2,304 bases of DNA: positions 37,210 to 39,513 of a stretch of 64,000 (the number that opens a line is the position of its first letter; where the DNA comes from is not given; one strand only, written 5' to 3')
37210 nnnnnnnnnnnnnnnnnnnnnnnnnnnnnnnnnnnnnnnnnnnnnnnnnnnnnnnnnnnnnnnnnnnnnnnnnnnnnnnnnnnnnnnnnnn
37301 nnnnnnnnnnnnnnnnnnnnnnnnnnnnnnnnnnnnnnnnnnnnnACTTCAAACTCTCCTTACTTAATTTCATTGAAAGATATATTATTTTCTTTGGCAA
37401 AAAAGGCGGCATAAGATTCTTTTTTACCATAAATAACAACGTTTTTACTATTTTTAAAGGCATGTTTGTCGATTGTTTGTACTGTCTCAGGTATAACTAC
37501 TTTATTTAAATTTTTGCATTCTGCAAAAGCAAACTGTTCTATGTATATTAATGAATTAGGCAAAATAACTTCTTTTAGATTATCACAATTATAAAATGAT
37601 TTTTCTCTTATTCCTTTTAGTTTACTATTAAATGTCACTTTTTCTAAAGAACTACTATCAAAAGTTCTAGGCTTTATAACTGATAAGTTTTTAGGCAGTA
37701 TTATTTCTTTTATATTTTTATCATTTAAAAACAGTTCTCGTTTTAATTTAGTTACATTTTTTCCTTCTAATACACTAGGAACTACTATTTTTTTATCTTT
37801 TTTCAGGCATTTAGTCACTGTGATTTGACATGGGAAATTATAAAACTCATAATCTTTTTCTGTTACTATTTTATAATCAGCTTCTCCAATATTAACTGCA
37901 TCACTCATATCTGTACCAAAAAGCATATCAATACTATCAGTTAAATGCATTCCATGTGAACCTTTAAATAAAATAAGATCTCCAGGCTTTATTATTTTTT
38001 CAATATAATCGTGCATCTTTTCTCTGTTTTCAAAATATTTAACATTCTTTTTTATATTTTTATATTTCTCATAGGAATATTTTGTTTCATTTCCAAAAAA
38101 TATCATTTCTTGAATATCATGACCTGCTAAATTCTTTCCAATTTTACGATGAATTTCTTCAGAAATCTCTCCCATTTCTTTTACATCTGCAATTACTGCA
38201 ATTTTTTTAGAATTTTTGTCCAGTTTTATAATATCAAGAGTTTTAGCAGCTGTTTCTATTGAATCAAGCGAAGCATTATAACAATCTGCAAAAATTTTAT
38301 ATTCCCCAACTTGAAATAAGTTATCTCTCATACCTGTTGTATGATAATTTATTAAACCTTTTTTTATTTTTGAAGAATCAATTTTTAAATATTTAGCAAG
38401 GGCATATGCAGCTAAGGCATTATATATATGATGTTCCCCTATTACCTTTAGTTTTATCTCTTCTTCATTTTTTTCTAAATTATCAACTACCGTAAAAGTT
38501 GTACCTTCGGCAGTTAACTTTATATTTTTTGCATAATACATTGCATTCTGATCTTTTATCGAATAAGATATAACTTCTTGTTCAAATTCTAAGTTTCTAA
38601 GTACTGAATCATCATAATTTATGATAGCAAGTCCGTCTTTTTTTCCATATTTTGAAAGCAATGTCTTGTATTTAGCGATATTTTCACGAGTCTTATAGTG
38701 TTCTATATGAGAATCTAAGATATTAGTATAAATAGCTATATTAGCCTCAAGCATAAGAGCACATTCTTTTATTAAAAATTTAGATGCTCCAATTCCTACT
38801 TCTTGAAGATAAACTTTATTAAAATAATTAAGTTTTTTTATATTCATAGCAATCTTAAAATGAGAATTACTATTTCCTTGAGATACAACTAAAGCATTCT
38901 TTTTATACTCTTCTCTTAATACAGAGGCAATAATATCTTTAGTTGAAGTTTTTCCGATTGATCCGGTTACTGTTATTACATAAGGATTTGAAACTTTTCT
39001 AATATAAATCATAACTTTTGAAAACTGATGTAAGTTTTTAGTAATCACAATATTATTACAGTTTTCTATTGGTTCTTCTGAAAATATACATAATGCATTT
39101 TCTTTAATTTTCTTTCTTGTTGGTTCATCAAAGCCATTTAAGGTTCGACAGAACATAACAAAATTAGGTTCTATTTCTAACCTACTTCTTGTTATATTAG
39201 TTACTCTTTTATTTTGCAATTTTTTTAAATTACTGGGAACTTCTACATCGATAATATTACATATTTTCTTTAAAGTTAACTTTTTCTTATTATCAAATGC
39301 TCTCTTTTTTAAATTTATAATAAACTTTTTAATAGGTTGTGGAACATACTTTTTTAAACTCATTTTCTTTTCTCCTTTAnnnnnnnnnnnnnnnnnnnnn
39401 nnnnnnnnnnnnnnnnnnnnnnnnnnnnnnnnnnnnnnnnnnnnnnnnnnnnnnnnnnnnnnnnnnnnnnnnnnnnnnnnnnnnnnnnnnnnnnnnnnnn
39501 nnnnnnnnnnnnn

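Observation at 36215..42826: Four ATP-grasp modules plus a MurF-like ligase inside a TagGH-type glycopolymer locus: candidate ribosome-independent peptide/amino-acid decoration system for a wall polymer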

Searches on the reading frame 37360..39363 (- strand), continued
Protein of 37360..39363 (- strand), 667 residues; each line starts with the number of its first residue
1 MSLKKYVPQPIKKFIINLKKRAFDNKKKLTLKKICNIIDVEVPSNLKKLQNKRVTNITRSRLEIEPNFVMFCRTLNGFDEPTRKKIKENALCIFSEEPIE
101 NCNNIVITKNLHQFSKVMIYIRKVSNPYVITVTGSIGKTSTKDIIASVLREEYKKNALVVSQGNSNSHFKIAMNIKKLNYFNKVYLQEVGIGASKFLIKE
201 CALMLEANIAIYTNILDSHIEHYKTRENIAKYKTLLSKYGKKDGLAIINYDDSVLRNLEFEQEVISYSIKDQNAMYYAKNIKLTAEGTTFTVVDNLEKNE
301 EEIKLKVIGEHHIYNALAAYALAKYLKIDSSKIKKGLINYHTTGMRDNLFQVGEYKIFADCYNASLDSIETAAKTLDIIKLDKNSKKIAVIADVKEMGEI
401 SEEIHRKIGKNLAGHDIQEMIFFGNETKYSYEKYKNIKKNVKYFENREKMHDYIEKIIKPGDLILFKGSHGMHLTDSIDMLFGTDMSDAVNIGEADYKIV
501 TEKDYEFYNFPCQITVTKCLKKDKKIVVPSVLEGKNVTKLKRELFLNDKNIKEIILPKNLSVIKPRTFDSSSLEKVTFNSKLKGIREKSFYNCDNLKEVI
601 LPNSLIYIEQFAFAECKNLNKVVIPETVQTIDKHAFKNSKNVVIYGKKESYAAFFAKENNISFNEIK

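Call 68: search_protein_families(library=ncbifam, proteins=[L005:13749-16802:+, P0084, P0035, L002:12770-15016:+], max_evalue=0.00001)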
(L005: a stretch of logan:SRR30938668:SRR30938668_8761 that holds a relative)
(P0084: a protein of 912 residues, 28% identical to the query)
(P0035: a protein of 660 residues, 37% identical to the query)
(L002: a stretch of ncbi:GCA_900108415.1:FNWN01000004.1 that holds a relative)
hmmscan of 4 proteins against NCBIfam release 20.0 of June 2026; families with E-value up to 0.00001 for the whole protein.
L005:13749-16802:+ (1017 aa): 18 families
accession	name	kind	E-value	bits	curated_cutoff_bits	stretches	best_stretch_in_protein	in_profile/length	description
TIGR01143.1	murF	subfamily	5.7e-66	223.2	288.6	1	386-755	50-413/418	UDP-N-acetylmuramoyl-tripeptide--D-alanyl-D-alanine ligase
NF008896.0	PRK11929.1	equivalog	4.2e-60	203.6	1023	1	385-761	579-957/965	bifunctional UDP-N-acetylmuramoyl-L-alanyl-D-glutamate--2,6-diaminopimelate ligase MurE/UDP-N-acetylmuramoyl-tripeptide--D-alanyl-D-alanine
NF008897.0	PRK11930.1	equivalog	1.2e-34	119.5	804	1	384-754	81-447/822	bifunctional UDP-N-acetylmuramoyl-tripeptide:D-alanyl-D-alanine ligase/alanine racemase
NF008041.0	PRK10773.1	equivalog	2.4e-33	115.5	551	1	384-712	74-401/453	UDP-N-acetylmuramoyl-tripeptide--D-alanyl-D-alanine ligase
NF010693.0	PRK14093.1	equivalog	1.3e-31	109.9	544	1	327-755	33-459/479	UDP-N-acetylmuramoylalanyl-D-glutamyl-2,6-diaminopimelate--D-alanyl-D-alanine ligase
TIGR01082.1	murC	equivalog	2.1e-19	69.9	335.1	1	411-637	101-321/449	UDP-N-acetylmuramate--L-alanine ligase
NF053645.1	pMurC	equivalog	1.1e-16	60.6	560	2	544-650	277-382/492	pseudomurein biosynthesis peptide ligase pMurC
NF001126.0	PRK00139.1-4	equivalog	1.3e-16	60.2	373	1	487-637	195-347/486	UDP-N-acetylmuramoyl-L-alanyl-D-glutamate--2,6-diaminopimelate ligase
TIGR01087.1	murD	equivalog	2.9e-16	59.6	211.95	1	409-655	103-340/441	UDP-N-acetylmuramoyl-L-alanine--D-glutamate ligase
TIGR01085.1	murE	subfamily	2.5e-13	49.7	257.3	1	487-654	179-353/472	UDP-N-acetylmuramyl-tripeptide synthetase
NF053646.1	pMurD1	equivalog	3.9e-13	48.9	610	1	407-638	106-331/465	pseudomurein biosynthesis peptide ligase pMurD1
NF011171.0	PRK14573.1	equivalog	1.3e-11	43.2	1015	1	412-666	106-346/809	bifunctional UDP-N-acetylmuramate--L-alanine ligase/D-alanine--D-alanine ligase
TIGR02068.2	cya_phycin_syn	equivalog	3.8e-11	41.7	850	1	487-681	566-773/862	cyanophycin synthetase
NF001124.0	PRK00139.1-2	equivalog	6.7e-10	38.3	476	1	487-653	200-371/500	UDP-N-acetylmuramoyl-L-alanyl-D-glutamate--2,6-diaminopimelate ligase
NF053648.1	pMurE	equivalog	7.3e-08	31.6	600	1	412-624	100-321/464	pseudomurein biosynthesis peptide ligase pMurE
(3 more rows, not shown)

P0084 (912 aa): 15 families
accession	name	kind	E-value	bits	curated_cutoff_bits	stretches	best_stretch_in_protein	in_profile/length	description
TIGR01143.1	murF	subfamily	1.5e-69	234.9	288.6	1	323-692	45-416/418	UDP-N-acetylmuramoyl-tripeptide--D-alanyl-D-alanine ligase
NF008896.0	PRK11929.1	equivalog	1.9e-58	198.1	1023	1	327-695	579-957/965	bifunctional UDP-N-acetylmuramoyl-L-alanyl-D-glutamate--2,6-diaminopimelate ligase MurE/UDP-N-acetylmuramoyl-tripeptide--D-alanyl-D-alanine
NF008041.0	PRK10773.1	equivalog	3.3e-41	141.5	551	1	308-687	56-440/453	UDP-N-acetylmuramoyl-tripeptide--D-alanyl-D-alanine ligase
NF008897.0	PRK11930.1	equivalog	1.3e-32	112.8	804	1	330-694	85-453/822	bifunctional UDP-N-acetylmuramoyl-tripeptide:D-alanyl-D-alanine ligase/alanine racemase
NF010693.0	PRK14093.1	equivalog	6.1e-31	107.6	544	1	328-683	84-453/479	UDP-N-acetylmuramoylalanyl-D-glutamyl-2,6-diaminopimelate--D-alanyl-D-alanine ligase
TIGR01082.1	murC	equivalog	1.6e-19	70.4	335.1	1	353-609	101-351/449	UDP-N-acetylmuramate--L-alanine ligase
NF001126.0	PRK00139.1-4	equivalog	2e-15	56.3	373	1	327-610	77-375/486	UDP-N-acetylmuramoyl-L-alanyl-D-glutamate--2,6-diaminopimelate ligase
TIGR01087.1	murD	equivalog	2.6e-14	53.1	211.95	1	340-597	94-340/441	UDP-N-acetylmuramoyl-L-alanine--D-glutamate ligase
NF053645.1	pMurC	equivalog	3.2e-13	49.2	560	1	353-477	103-228/492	pseudomurein biosynthesis peptide ligase pMurC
NF011171.0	PRK14573.1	equivalog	4e-12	44.8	1015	1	354-552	106-293/809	bifunctional UDP-N-acetylmuramate--L-alanine ligase/D-alanine--D-alanine ligase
NF001124.0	PRK00139.1-2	equivalog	1.3e-10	40.6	476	1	426-610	197-384/500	UDP-N-acetylmuramoyl-L-alanyl-D-glutamate--2,6-diaminopimelate ligase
TIGR01085.1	murE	subfamily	6.3e-10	38.5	257.3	1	425-610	175-365/472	UDP-N-acetylmuramyl-tripeptide synthetase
NF047961.1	adhesin_HupY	equivalog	1.2e-08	33.5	1250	1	759-896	183-318/978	leucine-rich repeat adhesin HupY/LrrG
NF053648.1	pMurE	equivalog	2.7e-08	33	600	1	354-556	100-311/464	pseudomurein biosynthesis peptide ligase pMurE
TIGR02068.2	cya_phycin_syn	equivalog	1.5e-07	29.8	850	0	428-610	565-764/862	cyanophycin synthetase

P0035 (660 aa): 19 families
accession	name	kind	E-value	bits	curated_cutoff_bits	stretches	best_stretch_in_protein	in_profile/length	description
TIGR01143.1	murF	subfamily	2.9e-66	224.1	288.6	1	96-498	24-413/418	UDP-N-acetylmuramoyl-tripeptide--D-alanyl-D-alanine ligase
NF008896.0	PRK11929.1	equivalog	2.9e-57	194.2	1023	1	62-506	524-959/965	bifunctional UDP-N-acetylmuramoyl-L-alanyl-D-glutamate--2,6-diaminopimelate ligase MurE/UDP-N-acetylmuramoyl-tripeptide--D-alanyl-D-alanine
NF008041.0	PRK10773.1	equivalog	9.7e-38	130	551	1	61-493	20-437/453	UDP-N-acetylmuramoyl-tripeptide--D-alanyl-D-alanine ligase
NF010693.0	PRK14093.1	equivalog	1.7e-30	106.2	544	1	65-498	28-459/479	UDP-N-acetylmuramoylalanyl-D-glutamyl-2,6-diaminopimelate--D-alanyl-D-alanine ligase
NF008897.0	PRK11930.1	equivalog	1.8e-28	99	804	1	142-496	98-446/822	bifunctional UDP-N-acetylmuramoyl-tripeptide:D-alanyl-D-alanine ligase/alanine racemase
TIGR01082.1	murC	equivalog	1.1e-25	90.6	335.1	1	146-408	95-347/449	UDP-N-acetylmuramate--L-alanine ligase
NF001126.0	PRK00139.1-4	equivalog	5.8e-25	87.8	373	1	61-401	19-365/486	UDP-N-acetylmuramoyl-L-alanyl-D-glutamate--2,6-diaminopimelate ligase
TIGR01087.1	murD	equivalog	4.5e-18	65.6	211.95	1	148-407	101-348/441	UDP-N-acetylmuramoyl-L-alanine--D-glutamate ligase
TIGR01085.1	murE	subfamily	1.9e-17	63.3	257.3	1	63-399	2-353/472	UDP-N-acetylmuramyl-tripeptide synthetase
NF001124.0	PRK00139.1-2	equivalog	2.3e-16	59.6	476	1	225-414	196-384/500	UDP-N-acetylmuramoyl-L-alanyl-D-glutamate--2,6-diaminopimelate ligase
NF053645.1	pMurC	equivalog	8e-11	41.3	560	0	148-289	98-244/492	pseudomurein biosynthesis peptide ligase pMurC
NF053647.1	pMurD2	equivalog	4.7e-10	38.9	550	1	145-293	93-236/405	pseudomurein biosynthesis peptide ligase pMurD2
NF010628.0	PRK14022.1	equivalog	7.9e-10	38.1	536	1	61-366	31-330/483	UDP-N-acetylmuramoyl-L-alanyl-D-glutamate--L-lysine ligase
NF053648.1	pMurE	equivalog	1.4e-08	33.9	600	1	134-373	81-325/464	pseudomurein biosynthesis peptide ligase pMurE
NF033197.0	F430_CfbE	equivalog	4.8e-08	32.4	250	1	150-381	98-318/430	coenzyme F430 synthase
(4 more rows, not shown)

L002:12770-15016:+ (748 aa): 24 families
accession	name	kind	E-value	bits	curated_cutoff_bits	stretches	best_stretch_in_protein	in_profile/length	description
TIGR01143.1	murF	subfamily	1e-67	229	288.6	1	93-476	37-416/418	UDP-N-acetylmuramoyl-tripeptide--D-alanyl-D-alanine ligase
NF008896.0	PRK11929.1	equivalog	1.5e-59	201.7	1023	1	94-479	569-957/965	bifunctional UDP-N-acetylmuramoyl-L-alanyl-D-glutamate--2,6-diaminopimelate ligase MurE/UDP-N-acetylmuramoyl-tripeptide--D-alanyl-D-alanine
NF010693.0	PRK14093.1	equivalog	6.3e-54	183.4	544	1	99-489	76-475/479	UDP-N-acetylmuramoylalanyl-D-glutamyl-2,6-diaminopimelate--D-alanyl-D-alanine ligase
NF008041.0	PRK10773.1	equivalog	3.3e-36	125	551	1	101-481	70-450/453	UDP-N-acetylmuramoyl-tripeptide--D-alanyl-D-alanine ligase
NF008897.0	PRK11930.1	equivalog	5.8e-32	110.6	804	1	109-488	85-463/822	bifunctional UDP-N-acetylmuramoyl-tripeptide:D-alanyl-D-alanine ligase/alanine racemase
NF007445.0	PRK10001.1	equivalog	1.2e-24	86.8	765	1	491-744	23-279/400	serine-type D-Ala-D-Ala carboxypeptidase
NF008059.0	PRK10793.1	equivalog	3.2e-24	85.4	694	1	503-744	42-286/403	D-alanyl-D-alanine carboxypeptidase DacA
NF008668.0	PRK11669.1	equivalog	1.4e-23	83.5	294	1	489-746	26-280/316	D-alanyl-D-alanine endopeptidase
NF000471.1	vanY_of_D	exception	2.1e-20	73.3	625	1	454-746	46-351/354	transpeptidase-like D-Ala-D-Ala carboxypeptidase VanY-D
NF008489.0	PRK11397.1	equivalog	8.6e-20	70.8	610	1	502-744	32-277/389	serine-type D-Ala-D-Ala carboxypeptidase DacD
TIGR01087.1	murD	equivalog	1.1e-18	67.5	211.95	1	119-342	92-308/441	UDP-N-acetylmuramoyl-L-alanine--D-glutamate ligase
NF038273.1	strep_PBP3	exception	3.8e-18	65.7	490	2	504-638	25-163/407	D-alanyl-D-alanine carboxypeptidase PBP3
NF001126.0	PRK00139.1-4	equivalog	4.3e-18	65.1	373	1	110-347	81-338/486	UDP-N-acetylmuramoyl-L-alanyl-D-glutamate--2,6-diaminopimelate ligase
NF038258.2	PBP4_Staph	exception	5.7e-17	61.6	500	1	481-639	14-177/366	penicillin-binding protein PBP4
NF053645.1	pMurC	equivalog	4.8e-15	55.2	560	1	133-278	104-250/492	pseudomurein biosynthesis peptide ligase pMurC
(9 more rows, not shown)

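Call 75: search_protein_families(library=pfam, proteins=[L043:1616-3157:+, L043:3166-3822:+, L043:3861-4829:+, L043:4893-6140:+, L043:6196-7203:+, L043:7284-9605:+, L043:9668-11029:+, L043:11016-12068:+, L043:13003-14106:+, L043:14182-14958:+], max_evalue=0.0001)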
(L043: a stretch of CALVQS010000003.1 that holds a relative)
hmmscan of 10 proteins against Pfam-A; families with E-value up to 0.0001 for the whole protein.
L043:1616-3157:+ (513 aa): 1 family
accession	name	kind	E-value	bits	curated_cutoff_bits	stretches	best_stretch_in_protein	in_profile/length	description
PF00482.28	T2SSF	-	1.1e-47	161.6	25.2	2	177-301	1-125/125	Type II secretion system (T2SS), protein F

L043:3166-3822:+ (218 aa): 1 family
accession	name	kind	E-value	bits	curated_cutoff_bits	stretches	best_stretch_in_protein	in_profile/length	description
PF01478.23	Peptidase_A24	-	3.1e-14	53.7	26.5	1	69-178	1-103/104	Type IV leader peptidase family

L043:3861-4829:+ (322 aa): 1 family
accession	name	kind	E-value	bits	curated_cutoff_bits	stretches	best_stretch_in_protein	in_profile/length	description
PF12224.13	Amidoligase_2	-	4.3e-09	37.1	22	1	87-254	72-244/245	Putative amidoligase enzyme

L043:4893-6140:+ (415 aa): 3 families
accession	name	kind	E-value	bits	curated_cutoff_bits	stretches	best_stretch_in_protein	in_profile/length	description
PF05698.19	Trigger_C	-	1e-33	117.1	22.7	1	257-412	3-161/162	Bacterial trigger factor protein (TF) C-terminus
PF05697.18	Trigger_N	-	9.2e-33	114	22.2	1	2-136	10-144/144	Bacterial trigger factor protein (TF)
PF00254.34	FKBP_C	-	2.1e-13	50.9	21.1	1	151-229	5-93/94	FKBP-type peptidyl-prolyl cis-trans isomerase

L043:6196-7203:+ (335 aa): 2 families
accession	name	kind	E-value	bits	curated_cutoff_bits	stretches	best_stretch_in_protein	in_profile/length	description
PF14397.11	ATPgrasp_ST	-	1.6e-48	165.8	31.4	1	76-329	2-273/278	Sugar-transfer associated ATP-grasp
PF14398.11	ATPgrasp_YheCD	-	7.4e-05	22.6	26.8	0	116-154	35-73/255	YheC/D like ATP-grasp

L043:7284-9605:+ (773 aa): 13 families
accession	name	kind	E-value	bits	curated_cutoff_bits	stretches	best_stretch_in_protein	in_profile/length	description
PF05362.19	Lon_C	-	5.7e-62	209.4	21.1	1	571-771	2-202/205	Lon protease (S16) C-terminal proteolytic domain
PF00004.35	AAA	-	3e-24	86.4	21.2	1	355-494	1-128/131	ATPase family associated with various cellular activities (AAA)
PF02190.22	LON_substr_bdg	-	1.5e-23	84.2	28.7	1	12-203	2-196/200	ATP-dependent protease La (LON) substrate-binding domain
PF22667.2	Lon_lid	-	4.2e-14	52.4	27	1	516-561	1-46/57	Lon protease AAA+ ATPase lid domain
PF13541.12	ChlI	-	1.1e-10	41.9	27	1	614-741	1-121/121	Subunit ChlI of Mg-chelatase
PF07728.20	AAA_5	-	5.4e-08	33.4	22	1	355-488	2-138/139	AAA domain (dynein-related subfamily)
PF13401.12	AAA_22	-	1.9e-07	31.9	27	1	354-440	7-98/130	AAA domain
PF07724.20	AAA_2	-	2.7e-06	27.9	27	1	355-512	6-157/166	AAA domain (Cdc48 subfamily)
PF13238.12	AAA_18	-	1.5e-05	25.9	29.4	0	355-388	1-25/128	AAA domain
PF05496.18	RuvB_N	-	3.6e-05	24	27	0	325-394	7-75/159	Holliday junction DNA helicase RuvB P-loop domain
PF13191.12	AAA_16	-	6.1e-05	24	32.6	0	350-379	23-51/167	AAA ATPase domain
PF13173.12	AAA_14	-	6.6e-05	23.4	27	0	353-437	3-75/129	AAA domain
PF08298.17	AAA_PrkA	-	9.6e-05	22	25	0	325-384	58-118/358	PrkA AAA domain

L043:9668-11029:+ (453 aa): 2 families
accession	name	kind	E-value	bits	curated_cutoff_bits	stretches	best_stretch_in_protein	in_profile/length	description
PF08245.18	Mur_ligase_M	-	1.6e-40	139.6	24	1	115-294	1-199/200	Mur ligase middle domain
PF02875.26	Mur_ligase_C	-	1.1e-16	62.3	28.4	1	317-440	1-126/127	Mur ligase, glutamate ligase domain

L043:11016-12068:+ (350 aa): 3 families
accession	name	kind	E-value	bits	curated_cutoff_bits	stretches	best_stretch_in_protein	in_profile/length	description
PF00730.31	HhH-GPD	-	8.1e-22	78.1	26.2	1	35-157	1-95/108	HhH-GPD superfamily base excision DNA repair protein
PF14815.12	NUDIX_4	-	1.1e-19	70.8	35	1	236-340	4-112/113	NUDIX domain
PF00633.29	HHH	-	2.4e-09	37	24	1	99-128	1-30/30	Helix-hairpin-helix motif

L043:13003-14106:+ (367 aa): 6 families
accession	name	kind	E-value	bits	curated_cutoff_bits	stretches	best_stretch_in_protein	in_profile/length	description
PF03054.22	tRNA_Me_trans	-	4.9e-77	258.6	20.6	1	2-203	1-201/202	tRNA methyl transferase HUP domain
PF20259.3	tRNA_Me_trans_M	-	2.9e-22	78.4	27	1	208-272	1-65/66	tRNA methyl transferase PRC-barrel domain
PF20258.4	tRNA_Me_trans_C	-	9.1e-19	68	20.6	1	282-353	2-77/77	Aminomethyltransferase beta-barrel domain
PF02540.23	NAD_synthase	-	2.9e-06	27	21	1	2-79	19-80/242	NAD synthase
PF02568.20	ThiI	-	1.2e-05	25.5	20.5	0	3-35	5-37/197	Thiamine biosynthesis protein (ThiI)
PF06508.19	QueC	-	4.3e-05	23.6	22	0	3-31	1-29/210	Queuosine biosynthesis protein QueC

L043:14182-14958:+ (258 aa): 0 families

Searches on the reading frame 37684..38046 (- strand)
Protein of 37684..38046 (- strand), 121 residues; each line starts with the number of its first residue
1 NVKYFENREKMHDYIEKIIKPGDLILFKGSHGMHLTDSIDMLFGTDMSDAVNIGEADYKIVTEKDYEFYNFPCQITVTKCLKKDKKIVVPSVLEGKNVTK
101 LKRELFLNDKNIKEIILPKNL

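Call 63: find_related_loci(query=A3, collection=metagenome_contigs, flank=10000)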
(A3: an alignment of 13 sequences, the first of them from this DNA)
Query A3 (121 aa) in metagenome_contigs; peptide patterns used: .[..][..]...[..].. (x = any residue, [..] = any of these).
150 stretches matched a pattern; 88 encode a relative of the query (tblastn E <= 1e-3); the best 80 are kept; 80 distinct loci.
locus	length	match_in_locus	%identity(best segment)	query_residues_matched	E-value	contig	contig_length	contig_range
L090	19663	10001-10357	69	3-121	2e-53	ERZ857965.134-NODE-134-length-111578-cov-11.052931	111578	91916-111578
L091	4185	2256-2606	56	4-121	8e-39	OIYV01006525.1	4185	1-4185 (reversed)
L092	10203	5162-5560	36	3-121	4e-25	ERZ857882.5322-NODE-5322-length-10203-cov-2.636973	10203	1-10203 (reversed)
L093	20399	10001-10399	36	3-121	4e-25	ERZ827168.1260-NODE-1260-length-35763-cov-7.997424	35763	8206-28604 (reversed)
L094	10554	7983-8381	36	3-121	4e-25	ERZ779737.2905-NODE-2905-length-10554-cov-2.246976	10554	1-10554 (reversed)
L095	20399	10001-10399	36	3-121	5e-25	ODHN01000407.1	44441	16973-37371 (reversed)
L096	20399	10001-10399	36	3-121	5e-25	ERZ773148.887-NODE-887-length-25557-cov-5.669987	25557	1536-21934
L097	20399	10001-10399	36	3-121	5e-25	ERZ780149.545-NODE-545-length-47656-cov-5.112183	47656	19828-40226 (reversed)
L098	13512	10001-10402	34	2-121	2e-22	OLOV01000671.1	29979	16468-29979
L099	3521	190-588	33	3-121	1e-21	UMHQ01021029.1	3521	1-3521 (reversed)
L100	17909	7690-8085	31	4-121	2e-21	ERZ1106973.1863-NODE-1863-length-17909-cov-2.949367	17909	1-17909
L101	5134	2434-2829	31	4-121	3e-21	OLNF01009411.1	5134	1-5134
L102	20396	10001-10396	33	4-121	4e-21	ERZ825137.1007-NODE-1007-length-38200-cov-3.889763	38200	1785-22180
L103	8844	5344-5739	33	4-121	9e-21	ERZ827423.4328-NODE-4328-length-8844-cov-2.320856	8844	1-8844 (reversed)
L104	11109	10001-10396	31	4-121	1e-20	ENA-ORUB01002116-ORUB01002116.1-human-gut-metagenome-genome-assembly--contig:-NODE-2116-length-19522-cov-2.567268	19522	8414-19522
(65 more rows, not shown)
